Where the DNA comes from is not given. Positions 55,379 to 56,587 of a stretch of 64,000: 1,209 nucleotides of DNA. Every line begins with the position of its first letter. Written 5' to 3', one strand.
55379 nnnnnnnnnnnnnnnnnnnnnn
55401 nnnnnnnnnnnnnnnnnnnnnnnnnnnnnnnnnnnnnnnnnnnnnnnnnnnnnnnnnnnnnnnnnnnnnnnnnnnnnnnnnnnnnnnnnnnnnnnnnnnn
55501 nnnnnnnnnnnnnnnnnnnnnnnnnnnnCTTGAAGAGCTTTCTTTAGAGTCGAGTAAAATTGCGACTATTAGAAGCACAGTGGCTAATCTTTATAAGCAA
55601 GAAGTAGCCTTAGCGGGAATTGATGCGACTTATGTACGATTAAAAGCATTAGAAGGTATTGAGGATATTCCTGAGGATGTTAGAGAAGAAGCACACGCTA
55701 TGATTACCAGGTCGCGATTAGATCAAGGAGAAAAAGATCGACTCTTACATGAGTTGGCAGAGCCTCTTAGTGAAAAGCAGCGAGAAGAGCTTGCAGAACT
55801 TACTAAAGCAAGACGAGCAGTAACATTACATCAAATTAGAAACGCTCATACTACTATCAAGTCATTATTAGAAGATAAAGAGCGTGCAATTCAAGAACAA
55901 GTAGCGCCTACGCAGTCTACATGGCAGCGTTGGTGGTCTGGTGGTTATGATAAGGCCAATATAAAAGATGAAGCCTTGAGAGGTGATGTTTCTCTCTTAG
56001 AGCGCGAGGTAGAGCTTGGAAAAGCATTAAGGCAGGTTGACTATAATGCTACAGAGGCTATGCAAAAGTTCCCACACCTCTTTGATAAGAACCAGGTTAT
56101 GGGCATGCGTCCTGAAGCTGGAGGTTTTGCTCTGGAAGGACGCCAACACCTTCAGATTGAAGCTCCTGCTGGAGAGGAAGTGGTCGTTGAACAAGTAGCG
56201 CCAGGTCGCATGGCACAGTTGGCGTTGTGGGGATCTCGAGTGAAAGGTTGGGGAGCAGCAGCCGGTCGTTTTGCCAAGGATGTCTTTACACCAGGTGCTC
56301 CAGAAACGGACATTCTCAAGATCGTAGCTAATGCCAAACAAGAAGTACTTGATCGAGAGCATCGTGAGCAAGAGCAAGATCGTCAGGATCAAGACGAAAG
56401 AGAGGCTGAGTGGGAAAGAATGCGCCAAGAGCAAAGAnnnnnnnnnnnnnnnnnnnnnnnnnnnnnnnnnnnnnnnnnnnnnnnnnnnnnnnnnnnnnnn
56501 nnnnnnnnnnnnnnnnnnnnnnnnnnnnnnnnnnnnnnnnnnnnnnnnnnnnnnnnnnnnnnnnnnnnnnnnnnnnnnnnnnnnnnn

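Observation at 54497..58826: Tandem array of three paralogous secreted coiled-coil proteins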

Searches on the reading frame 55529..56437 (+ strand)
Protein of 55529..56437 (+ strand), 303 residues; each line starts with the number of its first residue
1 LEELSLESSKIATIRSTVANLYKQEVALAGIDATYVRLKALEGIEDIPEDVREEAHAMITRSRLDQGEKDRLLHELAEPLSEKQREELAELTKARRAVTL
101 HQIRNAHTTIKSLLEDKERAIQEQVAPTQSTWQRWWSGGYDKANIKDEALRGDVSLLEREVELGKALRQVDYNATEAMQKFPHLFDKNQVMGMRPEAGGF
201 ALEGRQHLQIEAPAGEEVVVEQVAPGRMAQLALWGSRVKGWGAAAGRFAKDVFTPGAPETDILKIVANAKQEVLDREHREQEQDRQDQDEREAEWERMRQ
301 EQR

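Call 11: find_homologous_proteins(query=A1, max_evalue=0.01)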
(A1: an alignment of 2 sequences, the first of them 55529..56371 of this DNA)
Query A1 (2 sequences) (281 aa, profile of the alignment): 1 proteins with E <= 0.01 among 8000 candidates.
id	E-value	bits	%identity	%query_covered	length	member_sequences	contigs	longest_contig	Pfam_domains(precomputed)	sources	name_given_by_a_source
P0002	2.7e-157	541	59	99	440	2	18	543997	-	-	-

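Call 13: find_related_loci(query=A1, collection=genome_contigs, flank=10000)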
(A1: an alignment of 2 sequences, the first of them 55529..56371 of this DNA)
Query A1 (281 aa) in genome_contigs; peptide patterns used: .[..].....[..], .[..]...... (x = any residue, [..] = any of these).
186 stretches matched a pattern, but none encodes a relative of the query by tblastn (E <= 1e-3).

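Call 17: search_protein_representatives(alignment_id=A1)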
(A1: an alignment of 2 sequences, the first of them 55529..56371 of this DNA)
Query: 2 sequences, 281 profile positions. Proteins with E-value up to 0.001 (for the whole library): 5; up to 1e-10: 5; up to 1e-30: 2. The best 5 are listed.
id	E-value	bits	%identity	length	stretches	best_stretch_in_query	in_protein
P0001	3.4e-171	584.5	-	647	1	1-281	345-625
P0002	8.4e-158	540.5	-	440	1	1-281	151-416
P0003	4.6e-22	95.2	-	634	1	4-274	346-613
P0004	1.5e-20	90.2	-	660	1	7-274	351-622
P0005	1.3e-11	60.9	-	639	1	1-194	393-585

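Call 19: find_encoding_contigs(protein=P0003, flank=10000, max_places=4)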
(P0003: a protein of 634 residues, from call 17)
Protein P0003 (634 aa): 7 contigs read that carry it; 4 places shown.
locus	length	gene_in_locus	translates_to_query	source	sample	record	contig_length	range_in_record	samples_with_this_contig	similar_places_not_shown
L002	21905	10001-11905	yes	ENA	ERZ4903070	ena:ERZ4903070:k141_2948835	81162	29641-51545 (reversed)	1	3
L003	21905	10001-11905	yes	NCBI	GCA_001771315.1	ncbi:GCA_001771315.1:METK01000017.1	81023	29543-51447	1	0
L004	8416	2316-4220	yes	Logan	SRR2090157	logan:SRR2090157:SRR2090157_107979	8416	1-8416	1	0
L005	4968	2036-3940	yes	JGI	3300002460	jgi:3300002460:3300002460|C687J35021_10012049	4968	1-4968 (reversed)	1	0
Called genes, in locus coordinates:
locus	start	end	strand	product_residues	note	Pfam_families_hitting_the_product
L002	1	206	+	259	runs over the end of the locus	PF01434:Peptidase_M41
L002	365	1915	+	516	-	PF13401:AAA_22 (faint), PF00004:AAA, PF07728:AAA_5 (weak), PF17862:AAA_lid_3, PF01434:Peptidase_M41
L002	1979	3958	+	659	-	PF00270:DEAD (weak), PF04851:ResIII, PF17757:UvrB_inter, PF27431:UvrB_3rd, PF00271:Helicase_C, PF12344:UvrB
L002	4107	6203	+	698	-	PF01432:Peptidase_M3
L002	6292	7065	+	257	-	-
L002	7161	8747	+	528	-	-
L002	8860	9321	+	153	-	-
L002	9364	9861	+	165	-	-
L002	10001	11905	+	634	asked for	-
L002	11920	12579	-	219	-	PF00923:TAL_FSA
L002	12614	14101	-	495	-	-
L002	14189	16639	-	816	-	PF00133:tRNA-synt_1, PF09334:tRNA-synt_1g, PF13603:tRNA-synt_1_2, PF00133:tRNA-synt_1, PF09334:tRNA-synt_1g (weak), PF08264:Anticodon_1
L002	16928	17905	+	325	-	-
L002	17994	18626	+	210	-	-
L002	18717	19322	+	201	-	-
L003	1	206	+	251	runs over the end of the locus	PF01434:Peptidase_M41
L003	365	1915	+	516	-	PF13401:AAA_22 (faint), PF00004:AAA, PF07728:AAA_5 (weak), PF17862:AAA_lid_3, PF01434:Peptidase_M41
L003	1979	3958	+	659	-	PF00270:DEAD (weak), PF04851:ResIII, PF17757:UvrB_inter, PF27431:UvrB_3rd, PF00271:Helicase_C, PF12344:UvrB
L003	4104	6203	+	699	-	PF01432:Peptidase_M3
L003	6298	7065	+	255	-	-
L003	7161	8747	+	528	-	-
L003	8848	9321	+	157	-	-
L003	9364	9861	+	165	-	-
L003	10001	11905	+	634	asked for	-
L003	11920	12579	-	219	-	PF00923:TAL_FSA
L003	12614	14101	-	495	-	-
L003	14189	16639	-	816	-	PF00133:tRNA-synt_1, PF09334:tRNA-synt_1g, PF13603:tRNA-synt_1_2, PF00133:tRNA-synt_1, PF09334:tRNA-synt_1g (weak), PF08264:Anticodon_1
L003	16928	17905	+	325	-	-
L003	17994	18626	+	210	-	-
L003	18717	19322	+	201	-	-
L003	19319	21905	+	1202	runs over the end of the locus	PF00924:MS_channel_2nd, PF21082:MS_channel_3rd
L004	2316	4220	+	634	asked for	-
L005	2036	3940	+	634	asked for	-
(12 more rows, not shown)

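Call 20: find_encoding_contigs(protein=P0004, flank=10000, max_places=4)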
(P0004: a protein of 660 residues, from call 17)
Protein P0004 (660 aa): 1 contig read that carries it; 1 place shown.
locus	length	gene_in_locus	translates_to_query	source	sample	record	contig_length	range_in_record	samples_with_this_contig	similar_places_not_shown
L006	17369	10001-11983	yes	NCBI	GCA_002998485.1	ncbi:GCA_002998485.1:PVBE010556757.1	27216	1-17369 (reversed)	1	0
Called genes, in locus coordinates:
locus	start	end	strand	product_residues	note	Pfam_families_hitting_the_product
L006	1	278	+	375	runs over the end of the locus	PF20706:GT4-conflict (weak), PF13439:Glyco_transf_4, PF13477:Glyco_trans_4_2 (weak), PF13579:Glyco_trans_4_4, PF00534:Glycos_transf_1, PF13692:Glyco_trans_1_4, PF13524:Glyco_trans_1_2 (faint)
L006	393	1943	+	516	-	PF00004:AAA, PF07728:AAA_5 (weak), PF13401:AAA_22 (faint), PF17862:AAA_lid_3, PF01434:Peptidase_M41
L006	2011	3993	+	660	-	PF00270:DEAD (faint), PF04851:ResIII, PF17757:UvrB_inter, PF27431:UvrB_3rd, PF00271:Helicase_C, PF12344:UvrB, PF02151:UVR (weak)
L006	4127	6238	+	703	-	PF01432:Peptidase_M3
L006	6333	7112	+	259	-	-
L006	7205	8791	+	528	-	-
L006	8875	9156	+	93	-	-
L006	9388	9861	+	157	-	-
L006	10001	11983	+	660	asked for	-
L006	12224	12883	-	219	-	PF00923:TAL_FSA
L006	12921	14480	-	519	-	-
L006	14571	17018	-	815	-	PF00133:tRNA-synt_1, PF09334:tRNA-synt_1g, PF13603:tRNA-synt_1_2, PF00133:tRNA-synt_1, PF09334:tRNA-synt_1g (weak), PF08264:Anticodon_1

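Call 21: find_encoding_contigs(protein=P0005, flank=10000, max_places=4)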
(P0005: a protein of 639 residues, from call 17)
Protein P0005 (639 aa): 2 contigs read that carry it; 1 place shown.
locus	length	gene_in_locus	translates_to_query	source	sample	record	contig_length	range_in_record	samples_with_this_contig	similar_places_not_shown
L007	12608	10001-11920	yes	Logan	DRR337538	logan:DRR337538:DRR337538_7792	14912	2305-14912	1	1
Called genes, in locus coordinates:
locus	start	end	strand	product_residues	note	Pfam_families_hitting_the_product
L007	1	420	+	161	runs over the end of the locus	-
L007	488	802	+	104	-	-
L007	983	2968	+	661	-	PF00270:DEAD (weak), PF04851:ResIII, PF17757:UvrB_inter, PF27431:UvrB_3rd, PF00271:Helicase_C, PF12344:UvrB, PF02151:UVR (faint)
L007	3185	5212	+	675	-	PF01432:Peptidase_M3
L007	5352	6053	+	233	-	-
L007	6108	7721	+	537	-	-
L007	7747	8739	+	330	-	-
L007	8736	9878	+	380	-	-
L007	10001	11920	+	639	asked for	-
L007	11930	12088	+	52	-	-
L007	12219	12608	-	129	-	?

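Call 25: find_homologous_proteins(query=A3, max_evalue=0.01)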
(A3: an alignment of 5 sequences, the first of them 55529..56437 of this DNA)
Query A3 (5 sequences) (303 aa, profile of the alignment): 1 proteins with E <= 0.01 among 8000 candidates.
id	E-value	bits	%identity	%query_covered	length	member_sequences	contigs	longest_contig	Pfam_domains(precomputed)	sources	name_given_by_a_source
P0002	2.7e-115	403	59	92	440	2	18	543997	-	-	-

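Call 26: find_related_loci(query=A3, collection=metagenome_contigs, flank=10000)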
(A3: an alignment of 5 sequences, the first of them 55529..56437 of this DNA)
Query A3 (303 aa) in metagenome_contigs; peptide patterns used: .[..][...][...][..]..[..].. (x = any residue, [..] = any of these).
127 stretches matched a pattern; 2 encode a relative of the query (tblastn E <= 1e-3); 2 distinct loci.
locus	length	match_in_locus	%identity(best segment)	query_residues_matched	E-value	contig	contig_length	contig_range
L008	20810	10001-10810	32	1-273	7e-27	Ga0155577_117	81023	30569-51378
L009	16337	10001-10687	33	1-232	2e-21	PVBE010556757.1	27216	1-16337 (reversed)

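Call 40: list_cluster_members(proteins=[P0003, P0004, P0005, L003:1979-3955:+, L003:7161-8744:+, L003:14189-16636:-])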
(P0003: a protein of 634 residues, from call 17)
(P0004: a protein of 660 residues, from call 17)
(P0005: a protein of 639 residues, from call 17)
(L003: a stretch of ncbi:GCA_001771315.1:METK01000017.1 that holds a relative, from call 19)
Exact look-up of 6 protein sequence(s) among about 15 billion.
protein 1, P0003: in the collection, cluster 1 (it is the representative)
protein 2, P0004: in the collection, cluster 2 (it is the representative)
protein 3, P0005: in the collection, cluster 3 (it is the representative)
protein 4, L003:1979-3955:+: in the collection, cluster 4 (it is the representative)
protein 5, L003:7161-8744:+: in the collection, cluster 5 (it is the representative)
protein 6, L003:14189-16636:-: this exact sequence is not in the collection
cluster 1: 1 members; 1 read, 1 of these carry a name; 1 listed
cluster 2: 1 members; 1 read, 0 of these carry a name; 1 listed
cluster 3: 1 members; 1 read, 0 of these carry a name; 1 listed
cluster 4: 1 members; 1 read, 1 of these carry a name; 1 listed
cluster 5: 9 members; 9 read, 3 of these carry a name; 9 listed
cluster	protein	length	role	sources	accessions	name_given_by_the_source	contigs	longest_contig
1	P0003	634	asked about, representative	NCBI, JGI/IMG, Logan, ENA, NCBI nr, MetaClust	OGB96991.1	hypothetical protein A3F06_01405 [candidate division TM6 bacterium ... | MAG: hypothetical protein A3F06_01405 [candidate division TM6 bacterium ... | \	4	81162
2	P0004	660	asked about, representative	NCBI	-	-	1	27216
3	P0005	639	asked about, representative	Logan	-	-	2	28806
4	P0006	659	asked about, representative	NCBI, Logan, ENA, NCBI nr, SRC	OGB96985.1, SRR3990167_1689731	excinuclease ABC subunit B [candidate division TM6 bacterium RIFCSPHIGHO2_12_FULL_36_22] | MAG: excinuclease ABC subunit B [candidate division TM6 bacterium ...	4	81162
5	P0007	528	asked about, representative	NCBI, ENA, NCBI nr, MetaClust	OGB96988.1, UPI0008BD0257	hypothetical protein A3F06_01390 [candidate division TM6 bacterium ... | MAG: hypothetical protein A3F06_01390 [candidate division TM6 bacterium ... | status=active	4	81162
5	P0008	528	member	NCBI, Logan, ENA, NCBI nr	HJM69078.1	MAG TPA: hypothetical protein QGF02_03975 [Candidatus Babeliales bacterium] | hypothetical protein [Candidatus Babeliales bacterium]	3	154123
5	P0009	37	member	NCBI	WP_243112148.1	helix-turn-helix domain-containing protein, partial [Dorea sp. OM07-5]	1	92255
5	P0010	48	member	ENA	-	-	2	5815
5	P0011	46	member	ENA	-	-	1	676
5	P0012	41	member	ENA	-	-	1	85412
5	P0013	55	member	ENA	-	-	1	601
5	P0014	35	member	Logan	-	-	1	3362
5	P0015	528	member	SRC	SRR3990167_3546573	-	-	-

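Call 53: predict_structure(alignment_id=A3)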
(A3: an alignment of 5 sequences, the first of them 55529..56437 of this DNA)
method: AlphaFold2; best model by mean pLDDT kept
length: 303 residues; sequences in the alignment: 5
mean_pLDDT: 72.9   pTM: 0.57
mean pLDDT of the five models: 72.9, 72.2, 70.0, 70.0, 69.3
residues with pLDDT >= 90: 67; 70-90: 150; 50-70: 9; < 50: 77
segments of 3 or more residues with pLDDT < 50: 1-10, 190-256
pLDDT, mean of each block of 10 residues (from residue 1): 40 82 88 84 84 90 88 84 89 89 91 92 83 74 83 88 92 88 69 36 26 27 34 40 36 47 84 89 93 93 85
secondary structure, 60 per line:
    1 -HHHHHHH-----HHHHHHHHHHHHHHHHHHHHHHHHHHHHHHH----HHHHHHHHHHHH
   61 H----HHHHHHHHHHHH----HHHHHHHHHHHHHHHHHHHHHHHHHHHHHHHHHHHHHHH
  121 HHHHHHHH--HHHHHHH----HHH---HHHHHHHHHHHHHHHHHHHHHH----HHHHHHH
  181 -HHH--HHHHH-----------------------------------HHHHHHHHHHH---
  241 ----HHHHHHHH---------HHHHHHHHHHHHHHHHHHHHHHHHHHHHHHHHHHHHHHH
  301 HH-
elements in order: H2-8 H14-44 H49-61 H66-77 H82-128 H131-137 H148-169 H174-180 H187-191 H227-237 H245-252 H262-302

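Call 55: search_solved_structures(query=A3, max_evalue=1)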
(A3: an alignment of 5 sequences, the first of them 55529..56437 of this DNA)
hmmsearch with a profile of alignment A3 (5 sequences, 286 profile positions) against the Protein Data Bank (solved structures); distinct sequences matched with E-value up to 1: 6.
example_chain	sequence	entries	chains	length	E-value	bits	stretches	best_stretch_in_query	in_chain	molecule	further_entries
6icr_A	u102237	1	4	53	0.24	13.9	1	84-123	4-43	Coronin-like protein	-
1l2p_A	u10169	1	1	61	0.4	13.2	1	238-268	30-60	ATP Synthase B Chain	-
4lj8_A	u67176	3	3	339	0.67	12.5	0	47-110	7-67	Chaperone protein ClpB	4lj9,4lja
4lj4_A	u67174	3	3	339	0.68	12.5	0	47-110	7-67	Chaperone protein ClpB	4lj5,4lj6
4lj7_A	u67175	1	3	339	0.69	12.4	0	47-110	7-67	Chaperone protein ClpB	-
2g3v_A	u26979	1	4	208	0.7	12.4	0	48-120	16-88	CAG pathogenicity island protein 13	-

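Call 59: fold_search(model_id=the predicted structure, library=pdb)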
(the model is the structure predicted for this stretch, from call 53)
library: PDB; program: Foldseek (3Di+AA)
matches with E <= 10: 178; with E <= 0.001: 0
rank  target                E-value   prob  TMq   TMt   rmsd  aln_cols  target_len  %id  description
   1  8auw_D                1.4e-01  0.47  0.14  0.23  14.5       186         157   16  Cryo-EM structure of human BIRC6 in complex with SMAC. (released 2023-02-15)
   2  5m4y_C                2.3e-01  0.33  0.15  0.23  22.8       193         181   13  Crystal structure of the Sec3/Sso2 complex at 2.20 angstrom resolution (released 2017-02-08)
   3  6jx6_A                2.4e-01  0.75  0.20  0.36  13.9       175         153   15  Tetrameric form of Smac (released 2019-12-04)
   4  4tx5_B                3.5e-01  0.63  0.19  0.32  16.4       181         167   16  Crystal structure of Smac-DIABLO (in space group P65) (released 2015-07-15)
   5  8e2i_E                3.8e-01  0.15  0.11  0.18  19.2       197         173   15  Cryo-EM structure of BIRC6/Smac (released 2023-02-15)
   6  6jx6_C                4.7e-01  0.63  0.20  0.38  13.8       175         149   15  Tetrameric form of Smac (released 2019-12-04)
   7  5m4y_A                4.7e-01  0.23  0.15  0.22  23.0       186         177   14  Crystal structure of the Sec3/Sso2 complex at 2.20 angstrom resolution (released 2017-02-08)
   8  9ki1_u                4.7e-01  0.15  0.16  0.12  25.5       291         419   11  Baseplate structure of Escherichia phage Mu (released 2025-02-12)
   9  1few                  6.5e-01  0.35  0.18  0.28  16.2       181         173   16  CRYSTAL STRUCTURE OF SMAC/DIABLO (released 2000-09-13)
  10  5m4y_E                6.8e-01  0.23  0.16  0.24  22.5       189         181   13  Crystal structure of the Sec3/Sso2 complex at 2.20 angstrom resolution (released 2017-02-08)
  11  1iw7_F                7.9e-01  0.10  0.13  0.12  27.0       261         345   13  Crystal structure of the RNA polymerase holoenzyme from Thermus thermophilus at 2.6A resolution (released 2002-06-26)
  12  9gm7_C                7.9e-01  0.08  0.15  0.11  52.6       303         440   14  MukBEF in a nucleotide-bound state with open neck gate (monomer) (released 2025-03-26)
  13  4jeh_B                8.2e-01  0.08  0.11  0.14  20.9       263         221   14  Crystal Structure of Munc18a and Syntaxin1 lacking N-peptide complex (released 2013-07-17)
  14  7p5m_A                9.5e-01  0.18  0.22  0.18  17.7       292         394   15  Cryo-EM structure of human TTYH2 in lipid nanodiscs (released 2021-08-11)
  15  6z0c_A                1.2e+00  0.12  0.15  0.22  27.8       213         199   10  Structure of in silico modelled artificial Maquette-3 protein (released 2021-03-17)
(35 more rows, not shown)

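Call 64: find_related_loci(query=A3, collection=viral_contigs, flank=5000)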
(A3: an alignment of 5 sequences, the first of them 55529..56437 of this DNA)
Query A3 (303 aa) in viral_contigs; peptide patterns used: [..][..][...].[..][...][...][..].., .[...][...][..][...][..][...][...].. (x = any residue, [..] = any of these).
142 stretches matched a pattern, but none encodes a relative of the query by tblastn (E <= 1e-3).

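Call 88: fold_search(model_id=the predicted structure, library=viral)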
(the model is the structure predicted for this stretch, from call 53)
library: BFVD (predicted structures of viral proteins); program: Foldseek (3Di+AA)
matches with E <= 10: 188; with E <= 0.001: 0
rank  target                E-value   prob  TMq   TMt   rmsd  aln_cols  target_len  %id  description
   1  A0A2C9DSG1            1.2e-01  0.60  0.16  0.22  31.5       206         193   14  Uncharacterized protein [Western grey kangaroopox virus]
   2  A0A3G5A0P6            3.2e-01  0.30  0.18  0.23  14.4       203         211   14  Uncharacterized protein [Harvfovirus sp.]
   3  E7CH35                3.2e-01  0.21  0.15  0.10  25.2       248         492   15  52K [Murine adenovirus 2]
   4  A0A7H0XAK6            3.7e-01  0.15  0.13  0.11  23.8       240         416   17  (no name in the UniProt tables at hand)
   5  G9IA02                4.1e-01  0.30  0.26  0.23  24.4       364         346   11  (no name in the UniProt tables at hand)
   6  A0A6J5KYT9            4.9e-01  0.25  0.19  0.15  30.8       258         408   14  Uncharacterized protein [uncultured Caudovirales phage]
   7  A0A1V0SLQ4            5.7e-01  0.03  0.09  0.06  31.8       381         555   12  DUF4116 domain-containing protein [Klosneuvirus KNV1]
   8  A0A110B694            6.6e-01  0.20  0.21  0.08  24.3       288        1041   12  (no name in the UniProt tables at hand)
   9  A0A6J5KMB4            6.6e-01  0.12  0.14  0.12  39.6       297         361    9  Uncharacterized protein [uncultured Caudovirales phage]
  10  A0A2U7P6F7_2          6.6e-01  0.07  0.13  0.05  26.0       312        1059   14  (no name in the UniProt tables at hand)
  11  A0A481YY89            9.2e-01  0.14  0.16  0.22  33.8       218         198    9  Uncharacterized protein [Marseillevirus LCMAC202]
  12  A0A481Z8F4            1.1e+00  0.10  0.13  0.19  27.8       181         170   13  Uncharacterized protein [Pithovirus LCPAC304]
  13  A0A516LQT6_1          1.1e+00  0.05  0.09  0.04  23.5       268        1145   10  (no name in the UniProt tables at hand)
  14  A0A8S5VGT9            1.2e+00  0.10  0.16  0.20  18.8       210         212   13  Uncharacterized protein [Myoviridae sp. ctkfK18]
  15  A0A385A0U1            1.6e+00  0.09  0.21  0.19  29.9       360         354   11  (no name in the UniProt tables at hand)
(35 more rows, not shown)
